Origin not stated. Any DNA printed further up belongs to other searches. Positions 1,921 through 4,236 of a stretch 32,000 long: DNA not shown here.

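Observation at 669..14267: KDG/KDPG sugar-acid island organised like a bacterial uronate-polysaccharide utilisation locus, in an apparently archaeal genome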

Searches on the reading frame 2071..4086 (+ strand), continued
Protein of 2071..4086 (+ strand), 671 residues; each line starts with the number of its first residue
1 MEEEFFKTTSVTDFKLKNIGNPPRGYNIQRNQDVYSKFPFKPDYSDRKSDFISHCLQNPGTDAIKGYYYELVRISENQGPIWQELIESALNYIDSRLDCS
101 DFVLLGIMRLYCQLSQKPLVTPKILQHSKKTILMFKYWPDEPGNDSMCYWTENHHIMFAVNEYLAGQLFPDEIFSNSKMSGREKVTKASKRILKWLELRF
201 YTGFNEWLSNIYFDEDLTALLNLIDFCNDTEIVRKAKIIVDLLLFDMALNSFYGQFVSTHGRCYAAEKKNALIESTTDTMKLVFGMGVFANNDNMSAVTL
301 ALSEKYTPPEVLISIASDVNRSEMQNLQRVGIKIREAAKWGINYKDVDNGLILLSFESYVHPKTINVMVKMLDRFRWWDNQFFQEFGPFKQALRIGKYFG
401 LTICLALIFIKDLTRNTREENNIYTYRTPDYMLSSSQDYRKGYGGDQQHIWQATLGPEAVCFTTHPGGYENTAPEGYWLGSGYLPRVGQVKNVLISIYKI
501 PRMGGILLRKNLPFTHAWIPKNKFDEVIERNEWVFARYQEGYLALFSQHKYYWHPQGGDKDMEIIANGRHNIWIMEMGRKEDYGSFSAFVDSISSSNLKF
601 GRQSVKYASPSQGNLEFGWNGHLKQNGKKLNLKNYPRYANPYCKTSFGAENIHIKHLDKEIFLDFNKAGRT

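Call 39: search_protein_representatives(alignment_id=A1)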
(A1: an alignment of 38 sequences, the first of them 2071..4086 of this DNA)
Query: 38 sequences, 681 profile positions. Proteins with E-value up to 0.001 (for the whole library): 3788; up to 1e-10: 2386; up to 1e-30: 1213. The best 150 are listed.
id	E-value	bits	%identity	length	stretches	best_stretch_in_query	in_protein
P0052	0.0e+00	1098.3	-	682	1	2-677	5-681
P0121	2.8e-279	944.5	-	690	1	37-678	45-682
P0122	3.1e-274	927.8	-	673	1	18-678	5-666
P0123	1.3e-238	810.1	-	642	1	52-678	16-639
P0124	1.1e-233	793.9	-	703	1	43-677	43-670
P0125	2.0e-230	783.0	-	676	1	23-677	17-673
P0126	9.6e-226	767.6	-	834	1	153-677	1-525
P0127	1.3e-225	767.1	-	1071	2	235-664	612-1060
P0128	1.6e-216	737.2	-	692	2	23-559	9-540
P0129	4.2e-213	725.8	-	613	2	16-339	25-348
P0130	6.0e-205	698.9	-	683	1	47-675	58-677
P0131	9.5e-200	681.7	-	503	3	3-289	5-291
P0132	1.6e-196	671.0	-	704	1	41-676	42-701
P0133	2.8e-189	647.1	-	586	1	23-464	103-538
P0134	6.5e-188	642.6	-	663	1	35-676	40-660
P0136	7.8e-187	639.0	-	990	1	38-674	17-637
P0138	3.6e-183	626.9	-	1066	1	48-676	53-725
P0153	6.1e-166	570.0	-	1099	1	49-677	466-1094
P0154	3.8e-165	567.3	-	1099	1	49-676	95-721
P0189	8.4e-142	490.2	-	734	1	48-678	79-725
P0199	7.1e-138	477.2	-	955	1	72-657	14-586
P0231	1.6e-128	446.3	-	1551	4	76-317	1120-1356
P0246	2.3e-120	419.3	-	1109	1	91-672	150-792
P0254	3.6e-117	408.8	-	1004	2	83-325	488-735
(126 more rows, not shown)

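Call 41: search_protein_families(library=pfam, proteins=[P0127, P0136, P0138, P0153, P0154, P0231, P0246, P0254, P0199], max_evalue=0.001)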
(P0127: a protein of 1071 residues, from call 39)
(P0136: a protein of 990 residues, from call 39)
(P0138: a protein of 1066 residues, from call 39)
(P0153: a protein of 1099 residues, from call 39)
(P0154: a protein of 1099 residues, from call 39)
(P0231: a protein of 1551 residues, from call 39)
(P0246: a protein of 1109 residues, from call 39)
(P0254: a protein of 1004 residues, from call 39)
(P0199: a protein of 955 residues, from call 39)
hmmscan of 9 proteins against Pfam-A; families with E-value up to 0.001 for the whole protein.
P0127 (1071 aa): 1 family
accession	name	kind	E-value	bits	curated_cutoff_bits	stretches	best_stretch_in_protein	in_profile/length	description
PF07470.19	Glyco_hydro_88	-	8.7e-49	166.8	26.6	1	25-350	24-350/352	Glycosyl Hydrolase Family 88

P0136 (990 aa): 1 family
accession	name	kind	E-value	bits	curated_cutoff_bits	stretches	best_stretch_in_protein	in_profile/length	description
PF07470.19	Glyco_hydro_88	-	1.4e-56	192.5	26.6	1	675-985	22-346/352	Glycosyl Hydrolase Family 88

P0138 (1066 aa): 1 family
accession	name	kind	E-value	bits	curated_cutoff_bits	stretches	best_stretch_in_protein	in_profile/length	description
PF18998.6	Flg_new_2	-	2e-30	105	23.6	3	870-939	1-71/73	Divergent InlB B-repeat domain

P0153 (1099 aa): 1 family
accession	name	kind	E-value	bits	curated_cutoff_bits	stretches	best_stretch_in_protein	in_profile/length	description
PF07470.19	Glyco_hydro_88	-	5.8e-50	170.7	26.6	1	111-430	23-348/352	Glycosyl Hydrolase Family 88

P0154 (1099 aa): 1 family
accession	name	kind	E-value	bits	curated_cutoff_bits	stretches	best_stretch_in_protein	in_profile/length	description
PF07470.19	Glyco_hydro_88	-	4.4e-52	177.6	26.6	1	772-1094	11-348/352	Glycosyl Hydrolase Family 88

P0231 (1551 aa): 0 families

P0246 (1109 aa): 1 family
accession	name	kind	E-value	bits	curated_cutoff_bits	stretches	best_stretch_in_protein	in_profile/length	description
PF03372.29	Exo_endo_phos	-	8.4e-05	22.9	24.5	0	839-1022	10-160/225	Endonuclease/Exonuclease/phosphatase family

P0254 (1004 aa): 0 families

P0199 (955 aa): 1 family
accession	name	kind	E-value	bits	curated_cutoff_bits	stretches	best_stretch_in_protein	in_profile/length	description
PF07470.19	Glyco_hydro_88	-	4.7e-47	161.1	26.6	1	616-949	14-351/352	Glycosyl Hydrolase Family 88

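Call 42: search_protein_families(library=ncbifam, proteins=[L028:7395-8432:+, L028:6761-7390:+, L028:8429-9874:+, L028:4721-6715:+, L028:1726-2859:+, L028:3862-4650:+, L002:8935-10008:+], max_evalue=0.00001)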
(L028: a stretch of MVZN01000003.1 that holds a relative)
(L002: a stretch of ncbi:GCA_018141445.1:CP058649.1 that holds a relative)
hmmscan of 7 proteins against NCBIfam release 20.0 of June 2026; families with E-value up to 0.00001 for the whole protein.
L028:7395-8432:+ (345 aa): 6 families
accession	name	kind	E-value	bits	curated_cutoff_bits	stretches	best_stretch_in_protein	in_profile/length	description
TIGR04380.1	myo_inos_iolG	equivalog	5.6e-24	84.6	355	1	5-261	2-254/330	inositol 2-dehydrogenase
NF008607.0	PRK11579.1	subfamily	1.9e-18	66.6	330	1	2-258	2-248/346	oxidoreductase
NF040723.1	UDP-GlcNAcDh_Arch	equivalog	5.1e-18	65.6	450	1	7-149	3-143/302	UDP-N-acetylglucosamine 3-dehydrogenase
NF052479.1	LevoglcsnDh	equivalog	4.3e-17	61.9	650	1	46-192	53-199/386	levoglucosan dehydrogenase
NF041392.1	XylDh_Gfo6_Halo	equivalog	1.8e-16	59.9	350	1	63-334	79-347/350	D-xylose 1-dehydrogenase Gfo6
NF052679.1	InsChiInosDhIolG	equivalog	6.7e-09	35.2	540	1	6-136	4-137/343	bifunctional inositol 2-dehydrogenase/D-chiro-inositol 1-dehydrogenase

L028:6761-7390:+ (209 aa): 0 families

L028:8429-9874:+ (481 aa): 6 families
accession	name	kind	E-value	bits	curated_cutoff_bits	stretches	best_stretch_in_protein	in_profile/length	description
TIGR00792.1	gph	subfamily_domain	8.4e-66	222.4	231.35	1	13-460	1-437/437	glycoside-pentoside-hexuronide (GPH):cation symporter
NF007749.0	PRK10429.1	equivalog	9.8e-46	156.5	456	1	7-462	2-452/473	melibiose:sodium transporter MelB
NF007237.0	PRK09669.1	subfamily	2.5e-42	145.1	610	1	7-466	5-451/461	putative symporter YagG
NF007353.0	PRK09848.1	equivalog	1.1e-36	126.6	528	1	7-463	4-447/457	glucuronide transporter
NF008526.0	PRK11462.1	equivalog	2.8e-35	122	836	1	6-443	4-427/460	glycoside-pentoside-hexuronide family transporter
TIGR01301.1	GPH_sucrose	subfamily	7.9e-07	28.3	511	1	40-101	32-93/476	sucrose/proton symporter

L028:4721-6715:+ (664 aa): 14 families
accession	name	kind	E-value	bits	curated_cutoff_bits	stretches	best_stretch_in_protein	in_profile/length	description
TIGR00551.1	nadB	equivalog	1.7e-18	66.6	452.75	2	19-250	4-224/489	L-aspartate oxidase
NF004900.0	PRK06263.1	equivalog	4.5e-17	61.8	718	1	390-565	326-498/546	fumarate reductase (CoM/CoB) subunit TfrA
NF005867.0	PRK07804.1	equivalog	9.3e-16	57.2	639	2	392-536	340-470/548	L-aspartate oxidase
TIGR01812.1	sdhA_frdA_Gneg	subfamily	4.3e-13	48.6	567.3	0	394-540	323-475/568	succinate dehydrogenase or fumarate reductase, flavoprotein subunit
NF005866.0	PRK07803.1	equivalog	1.1e-10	40.4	819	1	394-552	372-528/631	fumarate reductase/succinate dehydrogenase flavoprotein subunit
NF005978.0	PRK08071.1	equivalog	7.1e-10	37.9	621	0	392-479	311-400/514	L-aspartate oxidase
TIGR01176.1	fum_red_Fp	equivalog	3.6e-09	35.8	932.7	1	395-547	339-490/580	fumarate reductase (quinol) flavoprotein subunit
NF005701.0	PRK07512.1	equivalog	8.3e-09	34.3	528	0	392-539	320-448/516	L-aspartate oxidase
NF006686.0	PRK09231.1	equivalog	1e-08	34.2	854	1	394-544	340-489/598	fumarate reductase (quinol) flavoprotein subunit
NF005636.0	PRK07395.1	subfamily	1.9e-07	29.7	723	0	393-534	330-462/560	L-aspartate oxidase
NF006254.0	PRK08401.1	equivalog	2.4e-07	29.8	726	0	387-469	284-368/466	L-aspartate oxidase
NF004724.0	PRK06069.1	subfamily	1.4e-06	26.8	826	0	394-544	333-488/577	succinate dehydrogenase/fumarate reductase flavoprotein subunit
TIGR01811.1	sdhA_Bsu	subfamily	2.4e-06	26.6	541.35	0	397-462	354-420/603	succinate dehydrogenase (quinone) flavoprotein subunit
NF006567.0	PRK09077.1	equivalog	5.6e-06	24.9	629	0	390-473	330-415/537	L-aspartate oxidase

L028:1726-2859:+ (377 aa): 8 families
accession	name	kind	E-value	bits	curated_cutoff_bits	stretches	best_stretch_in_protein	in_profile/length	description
TIGR03997.1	mycofact_OYE_2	equivalog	3.6e-30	104.9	793.15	1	12-369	7-359/645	mycofactocin system FadH/OYE family oxidoreductase 2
NF006101.0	PRK08255.1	equivalog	2.6e-26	92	1078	2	128-335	539-726/768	bifunctional salicylyl-CoA 5-hydroxylase/oxidoreductase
NF010047.0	PRK13523.1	equivalog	5.1e-26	91.5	431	1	13-339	11-320/339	NADPH dehydrogenase NamA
NF041087.1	bile_acid_BaiCD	equivalog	1.1e-22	80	825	1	9-355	6-346/642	bile acid Fe-S flavoenzyme BaiCD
NF045592.1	bili_reduct_N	equivalog_domain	1.6e-22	80.1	425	1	130-368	132-361/363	bilirubin reductase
NF045599.1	bili_reduct_long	exception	2.6e-21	75.5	750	1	130-374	132-368/641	bilirubin reductase, long form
NF007899.0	PRK10605.1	subfamily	6.4e-15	55.3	403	1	131-341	153-339/365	N-ethylmaleimide reductase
TIGR03996.1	mycofact_OYE_1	hypoth_equivalog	1.2e-08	33.9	627.9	1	10-364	5-346/633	mycofactocin system FadH/OYE family oxidoreductase 1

L028:3862-4650:+ (262 aa): 223 families (the best 25 are shown)
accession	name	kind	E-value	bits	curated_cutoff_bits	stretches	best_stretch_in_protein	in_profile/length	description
NF009386.0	PRK12745.1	equivalog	1e-84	283.7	250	1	9-259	6-258/259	3-ketoacyl-ACP reductase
NF005559.1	PRK07231.1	subfamily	1e-54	185.7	215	1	7-255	3-247/249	glucose 1-dehydrogenase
NF004198.0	PRK05653.1-3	equivalog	3e-48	164.4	296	1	7-257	6-248/248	3-oxoacyl-ACP reductase FabG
TIGR01830.1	3oxo_ACP_reduc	equivalog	5.4e-48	163.8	297.75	1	11-255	1-238/239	3-oxoacyl-[acyl-carrier-protein] reductase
NF005067.0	PRK06484.1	equivalog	1.9e-46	158.7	713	1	5-258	6-254/524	short chain dehydrogenase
NF004778.0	PRK06124.1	equivalog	2.4e-46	158.2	303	1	7-256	10-253/256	SDR family oxidoreductase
NF009466.0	PRK12826.1-2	subfamily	5.3e-46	157.1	222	1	9-257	4-246/248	3-oxoacyl-ACP reductase FabG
NF004818.0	PRK06172.1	equivalog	8.3e-45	153.1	336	1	7-255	6-250/253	SDR family oxidoreductase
NF004791.0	PRK06138.1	equivalog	5.5e-43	147.1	312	1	7-257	4-251/252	SDR family oxidoreductase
NF049979.1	AlphHSDSHdhA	equivalog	2.6e-42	145.1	350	1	8-258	3-249/258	7alpha-hydroxysteroid dehydrogenase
NF006493.1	PRK08936.1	subfamily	1.3e-41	142.6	420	1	7-255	6-250/261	glucose-1-dehydrogenase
NF005400.0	PRK06947.1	equivalog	1.4e-41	142.4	367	1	8-254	6-251/252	SDR family oxidoreductase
NF009384.0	PRK12743.1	equivalog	1.7e-41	142.1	264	1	7-257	5-249/258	SDR family oxidoreductase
TIGR01832.1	kduD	equivalog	2.6e-41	141.8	338.85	1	7-255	4-245/248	2-dehydro-3-deoxy-D-gluconate 5-dehydrogenase KduD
NF005446.0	PRK07035.1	equivalog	3.3e-41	141.2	373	1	7-256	10-254/255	SDR family oxidoreductase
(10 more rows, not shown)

L002:8935-10008:+ (357 aa): 1 family
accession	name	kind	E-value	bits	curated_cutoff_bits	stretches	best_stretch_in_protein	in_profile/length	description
NF051900.1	BetGalacBglBAgro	equivalog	8.7e-29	100.6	420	1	22-291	15-286/333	beta-galactosidase BglB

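Call 48: search_protein_families(library=pfam, alignment_id=A2, max_evalue=1)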
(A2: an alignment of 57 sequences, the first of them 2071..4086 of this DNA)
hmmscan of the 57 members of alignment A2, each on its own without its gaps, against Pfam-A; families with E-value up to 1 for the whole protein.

A. member 1, window:2071-4086:+ (671 aa): 0 families

B. families by the number of members that match (of 57 scanned): 9 families
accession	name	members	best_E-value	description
PF11738.13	DUF3298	1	0.026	Protein of unknown function (DUF3298)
PF10518.14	TAT_signal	1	0.032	TAT (twin-arginine translocation) pathway signal sequence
PF13061.11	DUF3923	1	0.042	Protein of unknown function (DUF3923)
PF20223.3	DUF6582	1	0.052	Family of unknown function (DUF6582)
PF25276.1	DUF7870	1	0.068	Domain of unknown function (DUF7870)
PF03433.18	EspA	1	0.14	EspA-like secreted protein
PF11570.13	E2R135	1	0.19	Coiled-coil receptor-binding R-domain of colicin E2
PF20308.4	TPR-S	1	0.25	Tetratricopeptide Repeats-Sensor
PF01073.25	3Beta_HSD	1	0.76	3-beta hydroxysteroid dehydrogenase/isomerase family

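Call 63: find_encoding_contigs(protein=P0136, flank=10000, max_places=2)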
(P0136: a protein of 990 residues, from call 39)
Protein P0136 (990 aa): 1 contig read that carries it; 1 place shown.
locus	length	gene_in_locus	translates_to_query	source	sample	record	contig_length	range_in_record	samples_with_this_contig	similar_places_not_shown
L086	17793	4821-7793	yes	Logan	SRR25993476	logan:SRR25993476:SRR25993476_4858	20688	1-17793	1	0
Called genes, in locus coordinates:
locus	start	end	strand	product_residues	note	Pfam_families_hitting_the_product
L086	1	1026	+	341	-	?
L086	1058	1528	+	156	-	PF14292:SusE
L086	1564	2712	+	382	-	PF03663:Glyco_hydro_76, PF07470:Glyco_hydro_88 (faint)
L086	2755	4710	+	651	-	PF14508:GH97_N, PF10566:Glyco_hydro_97, PF14509:GH97_C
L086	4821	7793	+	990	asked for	PF07470:Glyco_hydro_88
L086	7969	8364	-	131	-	PF07883:Cupin_2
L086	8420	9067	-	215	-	PF01569:PAP2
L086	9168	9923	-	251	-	PF00106:adh_short, PF08659:KR, PF01370:Epimerase (weak), PF13561:adh_short_C2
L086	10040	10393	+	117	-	PF01638:HxlR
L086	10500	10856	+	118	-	PF12680:SnoaL_2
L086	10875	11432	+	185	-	PF01872:RibD_C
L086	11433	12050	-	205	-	PF00027:cNMP_binding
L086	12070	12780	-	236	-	PF00561:Abhydrolase_1, PF12697:Abhydrolase_6, PF12146:Hydrolase_4, PF00561:Abhydrolase_1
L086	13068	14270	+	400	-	PF01590:GAF, PF13185:GAF_2, PF00512:HisKA, PF02518:HATPase_c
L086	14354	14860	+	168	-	PF00583:Acetyltransf_1, PF13673:Acetyltransf_10, PF13508:Acetyltransf_7, PF08445:FR47 (weak)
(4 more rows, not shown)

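Call 69: list_cluster_members(proteins=[P0037, P0045, P0003])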
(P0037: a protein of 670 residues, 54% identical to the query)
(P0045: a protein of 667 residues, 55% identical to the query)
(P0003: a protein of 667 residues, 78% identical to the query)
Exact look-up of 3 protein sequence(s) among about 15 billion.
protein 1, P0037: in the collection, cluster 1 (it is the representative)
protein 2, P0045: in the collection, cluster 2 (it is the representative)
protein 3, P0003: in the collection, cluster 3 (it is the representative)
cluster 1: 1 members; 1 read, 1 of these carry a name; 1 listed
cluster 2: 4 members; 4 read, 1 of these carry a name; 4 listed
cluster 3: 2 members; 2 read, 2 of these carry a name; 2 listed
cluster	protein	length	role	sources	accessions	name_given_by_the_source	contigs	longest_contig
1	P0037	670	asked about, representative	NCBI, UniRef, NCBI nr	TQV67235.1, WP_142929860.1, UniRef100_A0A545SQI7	hypothetical protein FKG94_25925 [Exilibacterium tricleocarpae] | Heparin-sulfate lyase N-terminal domain-containing protein n=1 Tax=Exilibacterium ... | hypothetical protein [Exilibacterium tricleocarpae]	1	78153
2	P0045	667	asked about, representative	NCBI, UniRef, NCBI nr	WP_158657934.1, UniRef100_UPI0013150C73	hypothetical protein [Agarilytica rhodophyticola] | hypothetical protein n=1 Tax=Agarilytica rhodophyticola TaxID=1737490 RepID=UPI0013150C73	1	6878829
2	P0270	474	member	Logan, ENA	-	-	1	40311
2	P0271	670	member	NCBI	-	-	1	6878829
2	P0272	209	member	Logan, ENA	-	-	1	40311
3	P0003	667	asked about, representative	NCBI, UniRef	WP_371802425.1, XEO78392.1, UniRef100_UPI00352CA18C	hypothetical protein [Candidatus Lokiarchaeum ossiferum] | hypothetical protein n=1 Tax=Candidatus Lokiarchaeum ossiferum TaxID=2951803 ...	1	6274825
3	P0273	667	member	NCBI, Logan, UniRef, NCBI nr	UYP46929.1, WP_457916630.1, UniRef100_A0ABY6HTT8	hypothetical protein NEF87_003214 [Candidatus Lokiarchaeum ossiferum] | Heparin-sulfate lyase N-terminal domain-containing protein n=1 Tax=Candidatus ... | hypothetical protein NEF87_003214 [Candidatus Lokiarchaeum sp. B-35]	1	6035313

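Call 71: find_encoding_contigs(protein=P0153, flank=10000, max_places=2)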
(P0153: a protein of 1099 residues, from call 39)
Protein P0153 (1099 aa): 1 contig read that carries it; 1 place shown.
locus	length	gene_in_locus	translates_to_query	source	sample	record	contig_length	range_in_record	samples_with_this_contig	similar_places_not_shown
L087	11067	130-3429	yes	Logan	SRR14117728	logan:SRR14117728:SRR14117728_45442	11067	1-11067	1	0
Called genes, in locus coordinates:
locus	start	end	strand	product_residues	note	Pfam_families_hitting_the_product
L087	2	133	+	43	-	?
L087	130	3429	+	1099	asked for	PF07470:Glyco_hydro_88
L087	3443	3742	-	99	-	-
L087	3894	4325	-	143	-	PF01451:LMWPc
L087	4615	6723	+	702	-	PF01229:Glyco_hydro_39, PF06452:CBM9_1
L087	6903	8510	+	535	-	-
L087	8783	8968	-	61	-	-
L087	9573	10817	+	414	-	-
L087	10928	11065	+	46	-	?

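Call 72: find_encoding_contigs(protein=P0189, flank=10000, max_places=2)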
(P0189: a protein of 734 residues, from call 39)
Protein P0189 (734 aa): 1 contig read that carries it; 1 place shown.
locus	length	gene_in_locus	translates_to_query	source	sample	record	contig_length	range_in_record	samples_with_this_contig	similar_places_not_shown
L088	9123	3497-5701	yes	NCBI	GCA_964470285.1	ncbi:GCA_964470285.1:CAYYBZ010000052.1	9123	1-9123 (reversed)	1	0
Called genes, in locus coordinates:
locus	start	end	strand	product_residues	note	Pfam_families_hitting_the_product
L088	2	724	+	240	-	?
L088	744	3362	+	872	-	PF00498:FHA (weak), PF00089:Trypsin, PF13365:Trypsin_2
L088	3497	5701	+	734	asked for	-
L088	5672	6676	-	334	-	PF01594:AI-2E_transport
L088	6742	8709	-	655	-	PF13522:GATase_6, PF13537:GATase_7, PF00733:Asn_synthase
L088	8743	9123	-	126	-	?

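Call 81: search_protein_families(library=pfam, proteins=[L050:6780-7664:-], max_evalue=0.00001)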
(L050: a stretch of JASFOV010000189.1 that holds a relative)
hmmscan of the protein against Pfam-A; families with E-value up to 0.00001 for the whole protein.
L050:6780-7664:- (294 aa): 2 families
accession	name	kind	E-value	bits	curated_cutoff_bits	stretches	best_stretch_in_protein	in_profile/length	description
PF00005.33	ABC_tran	-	4.6e-34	118.4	25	1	82-230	1-136/137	ABC transporter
PF13304.12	AAA_21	-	8.7e-09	36.3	27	0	201-264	236-302/304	AAA domain, putative AbiEii toxin, Type IV TA system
